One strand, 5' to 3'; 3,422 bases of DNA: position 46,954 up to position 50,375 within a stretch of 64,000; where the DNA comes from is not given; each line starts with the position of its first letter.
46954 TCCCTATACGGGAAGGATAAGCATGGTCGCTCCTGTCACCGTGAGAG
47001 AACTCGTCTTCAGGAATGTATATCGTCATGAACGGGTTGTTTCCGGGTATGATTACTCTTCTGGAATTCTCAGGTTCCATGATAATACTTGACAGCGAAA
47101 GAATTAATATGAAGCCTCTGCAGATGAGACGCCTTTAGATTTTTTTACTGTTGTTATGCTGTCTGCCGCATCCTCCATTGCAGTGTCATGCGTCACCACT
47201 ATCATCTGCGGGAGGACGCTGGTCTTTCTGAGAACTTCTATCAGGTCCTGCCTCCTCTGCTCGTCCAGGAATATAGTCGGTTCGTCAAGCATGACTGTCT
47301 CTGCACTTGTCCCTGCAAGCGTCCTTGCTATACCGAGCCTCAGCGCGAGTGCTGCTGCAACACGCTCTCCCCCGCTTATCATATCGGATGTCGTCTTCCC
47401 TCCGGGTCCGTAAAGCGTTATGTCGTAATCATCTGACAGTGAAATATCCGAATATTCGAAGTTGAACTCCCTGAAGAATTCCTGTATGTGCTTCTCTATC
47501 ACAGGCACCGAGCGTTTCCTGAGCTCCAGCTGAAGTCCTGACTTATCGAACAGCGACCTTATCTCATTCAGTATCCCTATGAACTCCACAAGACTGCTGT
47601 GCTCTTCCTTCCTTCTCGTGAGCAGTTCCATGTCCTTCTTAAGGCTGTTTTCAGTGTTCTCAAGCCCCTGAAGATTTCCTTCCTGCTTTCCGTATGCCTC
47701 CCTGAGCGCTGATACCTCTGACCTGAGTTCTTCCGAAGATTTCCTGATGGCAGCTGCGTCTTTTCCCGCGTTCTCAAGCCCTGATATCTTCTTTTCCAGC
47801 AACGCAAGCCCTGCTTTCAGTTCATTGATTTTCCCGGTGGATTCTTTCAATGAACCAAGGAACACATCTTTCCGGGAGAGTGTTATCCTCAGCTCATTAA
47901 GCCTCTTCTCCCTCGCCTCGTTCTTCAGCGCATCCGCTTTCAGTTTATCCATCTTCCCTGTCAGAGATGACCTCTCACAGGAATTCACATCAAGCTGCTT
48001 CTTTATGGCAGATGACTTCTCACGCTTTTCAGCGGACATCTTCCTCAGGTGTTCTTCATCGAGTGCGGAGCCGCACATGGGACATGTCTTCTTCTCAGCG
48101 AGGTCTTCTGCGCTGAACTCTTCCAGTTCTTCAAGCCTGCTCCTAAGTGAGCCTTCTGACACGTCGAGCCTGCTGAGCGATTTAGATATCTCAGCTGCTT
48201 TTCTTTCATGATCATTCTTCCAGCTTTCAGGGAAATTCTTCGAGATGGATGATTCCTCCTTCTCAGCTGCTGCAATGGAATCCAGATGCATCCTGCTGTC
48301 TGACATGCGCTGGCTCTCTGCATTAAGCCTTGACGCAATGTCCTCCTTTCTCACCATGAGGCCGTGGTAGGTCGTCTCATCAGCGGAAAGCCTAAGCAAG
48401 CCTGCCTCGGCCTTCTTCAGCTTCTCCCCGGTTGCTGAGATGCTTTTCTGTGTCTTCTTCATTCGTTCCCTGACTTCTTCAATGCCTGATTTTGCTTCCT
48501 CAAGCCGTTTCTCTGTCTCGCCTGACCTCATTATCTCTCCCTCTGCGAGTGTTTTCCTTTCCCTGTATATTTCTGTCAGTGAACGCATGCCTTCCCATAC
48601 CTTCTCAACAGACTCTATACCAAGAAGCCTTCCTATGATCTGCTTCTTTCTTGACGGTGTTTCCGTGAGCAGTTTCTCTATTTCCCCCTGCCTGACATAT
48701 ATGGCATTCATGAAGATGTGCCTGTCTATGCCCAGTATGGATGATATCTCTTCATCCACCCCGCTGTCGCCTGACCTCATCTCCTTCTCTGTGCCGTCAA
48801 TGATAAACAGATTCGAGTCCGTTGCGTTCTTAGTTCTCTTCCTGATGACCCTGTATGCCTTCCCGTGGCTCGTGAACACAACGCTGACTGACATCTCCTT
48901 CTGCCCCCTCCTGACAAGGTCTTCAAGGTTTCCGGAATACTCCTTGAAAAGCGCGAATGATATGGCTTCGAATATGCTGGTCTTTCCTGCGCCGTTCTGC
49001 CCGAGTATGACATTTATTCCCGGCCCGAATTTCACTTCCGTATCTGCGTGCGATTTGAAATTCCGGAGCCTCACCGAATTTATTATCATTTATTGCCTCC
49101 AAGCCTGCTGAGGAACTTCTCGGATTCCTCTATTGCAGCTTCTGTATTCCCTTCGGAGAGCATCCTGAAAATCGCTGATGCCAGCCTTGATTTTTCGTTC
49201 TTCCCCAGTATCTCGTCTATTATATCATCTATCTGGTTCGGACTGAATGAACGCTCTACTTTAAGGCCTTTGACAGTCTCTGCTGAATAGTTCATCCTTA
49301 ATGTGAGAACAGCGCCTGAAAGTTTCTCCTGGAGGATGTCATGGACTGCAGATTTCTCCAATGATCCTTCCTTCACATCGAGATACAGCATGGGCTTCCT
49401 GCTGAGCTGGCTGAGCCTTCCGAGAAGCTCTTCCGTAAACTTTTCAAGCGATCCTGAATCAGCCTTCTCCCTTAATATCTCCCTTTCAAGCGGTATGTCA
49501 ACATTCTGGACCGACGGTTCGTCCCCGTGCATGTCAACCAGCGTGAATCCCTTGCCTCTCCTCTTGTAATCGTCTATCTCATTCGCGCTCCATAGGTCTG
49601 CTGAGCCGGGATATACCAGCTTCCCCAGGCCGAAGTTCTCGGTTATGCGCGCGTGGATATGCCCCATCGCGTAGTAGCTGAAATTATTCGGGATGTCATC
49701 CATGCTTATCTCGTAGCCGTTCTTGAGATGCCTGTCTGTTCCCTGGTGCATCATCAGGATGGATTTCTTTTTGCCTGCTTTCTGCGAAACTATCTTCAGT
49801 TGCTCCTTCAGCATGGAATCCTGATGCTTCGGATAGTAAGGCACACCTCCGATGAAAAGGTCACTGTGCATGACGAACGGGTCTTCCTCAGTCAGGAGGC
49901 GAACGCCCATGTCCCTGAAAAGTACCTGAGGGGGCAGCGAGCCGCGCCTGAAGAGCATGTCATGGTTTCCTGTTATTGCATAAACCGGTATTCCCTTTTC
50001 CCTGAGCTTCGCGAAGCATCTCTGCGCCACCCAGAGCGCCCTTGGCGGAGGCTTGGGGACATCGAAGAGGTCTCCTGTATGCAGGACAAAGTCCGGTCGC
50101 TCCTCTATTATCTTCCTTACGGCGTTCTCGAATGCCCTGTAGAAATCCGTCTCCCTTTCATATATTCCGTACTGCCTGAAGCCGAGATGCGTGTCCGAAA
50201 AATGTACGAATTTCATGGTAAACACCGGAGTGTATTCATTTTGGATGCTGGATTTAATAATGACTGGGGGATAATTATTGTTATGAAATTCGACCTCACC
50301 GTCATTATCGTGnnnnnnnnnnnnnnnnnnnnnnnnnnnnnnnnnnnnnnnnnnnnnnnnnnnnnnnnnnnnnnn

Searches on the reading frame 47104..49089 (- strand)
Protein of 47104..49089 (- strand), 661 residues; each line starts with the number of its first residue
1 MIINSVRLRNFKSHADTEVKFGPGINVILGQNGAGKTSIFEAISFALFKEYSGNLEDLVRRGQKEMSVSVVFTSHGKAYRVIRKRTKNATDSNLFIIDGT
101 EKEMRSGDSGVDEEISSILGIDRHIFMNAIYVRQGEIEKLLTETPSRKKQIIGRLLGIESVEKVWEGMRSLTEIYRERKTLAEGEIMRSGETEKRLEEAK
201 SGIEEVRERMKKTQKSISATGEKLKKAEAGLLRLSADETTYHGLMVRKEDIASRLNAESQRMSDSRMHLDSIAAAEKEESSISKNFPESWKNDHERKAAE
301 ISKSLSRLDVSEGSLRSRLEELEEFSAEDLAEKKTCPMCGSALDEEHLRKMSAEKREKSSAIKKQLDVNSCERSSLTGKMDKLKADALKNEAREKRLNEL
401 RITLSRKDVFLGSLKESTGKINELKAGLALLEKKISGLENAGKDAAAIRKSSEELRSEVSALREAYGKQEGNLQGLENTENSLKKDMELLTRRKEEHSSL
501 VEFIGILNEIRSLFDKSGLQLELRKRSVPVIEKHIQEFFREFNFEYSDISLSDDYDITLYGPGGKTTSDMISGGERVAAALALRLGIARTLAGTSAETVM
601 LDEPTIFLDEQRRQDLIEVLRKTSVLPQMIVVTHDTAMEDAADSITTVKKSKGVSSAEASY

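Call 22: search_protein_families(library=pfam, proteins=[window:47104-49089:-], max_evalue=0.001)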
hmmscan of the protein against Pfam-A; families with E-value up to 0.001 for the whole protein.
window:47104-49089:- (661 aa): 8 families
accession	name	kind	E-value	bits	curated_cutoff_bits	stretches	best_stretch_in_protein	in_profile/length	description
PF13476.12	AAA_23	-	1.6e-26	94.7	27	1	5-217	1-200/201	AAA domain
PF02463.25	SMC_N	-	5e-21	75.6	40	1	3-654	2-218/220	RecF/RecN/SMC N terminal domain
PF13304.12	AAA_21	-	1.5e-10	42.1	27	1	25-47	1-23/304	AAA domain, putative AbiEii toxin, Type IV TA system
PF13175.12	AAA_15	-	3.1e-09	37.4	32.1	1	1-384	1-226/374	AAA ATPase domain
PF13514.12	AAA_27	-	4.5e-07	30.1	22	1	1-90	1-93/206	AAA domain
PF13558.12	SbcC_Walker_B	-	3e-05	24.6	27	1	567-621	29-89/90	SbcC/RAD50-like, Walker B motif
PF00005.33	ABC_tran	-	4.8e-05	24.4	25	0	26-60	14-51/137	ABC transporter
PF04423.19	Rad50_zn_hook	-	0.00019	21.6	24.3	1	316-365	2-51/52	Rad50 zinc hook motif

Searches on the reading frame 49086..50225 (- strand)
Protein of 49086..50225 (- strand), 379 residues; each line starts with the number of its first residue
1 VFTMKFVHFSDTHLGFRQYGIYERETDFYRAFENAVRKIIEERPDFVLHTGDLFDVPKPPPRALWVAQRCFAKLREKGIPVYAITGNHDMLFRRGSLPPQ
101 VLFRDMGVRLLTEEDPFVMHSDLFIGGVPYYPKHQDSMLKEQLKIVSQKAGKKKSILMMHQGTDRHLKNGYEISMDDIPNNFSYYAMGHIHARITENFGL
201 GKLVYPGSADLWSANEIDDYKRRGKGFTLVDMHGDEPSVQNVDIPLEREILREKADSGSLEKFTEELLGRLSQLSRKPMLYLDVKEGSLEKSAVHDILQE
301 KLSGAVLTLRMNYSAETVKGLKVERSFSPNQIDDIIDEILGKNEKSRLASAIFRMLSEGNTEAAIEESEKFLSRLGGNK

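Call 22: search_protein_families(library=pfam, proteins=[window:49086-50225:-], max_evalue=0.001)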
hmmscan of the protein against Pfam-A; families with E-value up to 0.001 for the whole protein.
window:49086-50225:- (379 aa): 2 families
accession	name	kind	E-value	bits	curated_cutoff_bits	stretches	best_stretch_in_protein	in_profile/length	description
PF00149.33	Metallophos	-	6.5e-19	69.5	21.5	1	4-192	1-190/191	Calcineurin-like phosphoesterase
PF12850.12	Metallophos_2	-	1.7e-12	48.1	27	1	4-213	1-139/154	Calcineurin-like phosphoesterase superfamily domain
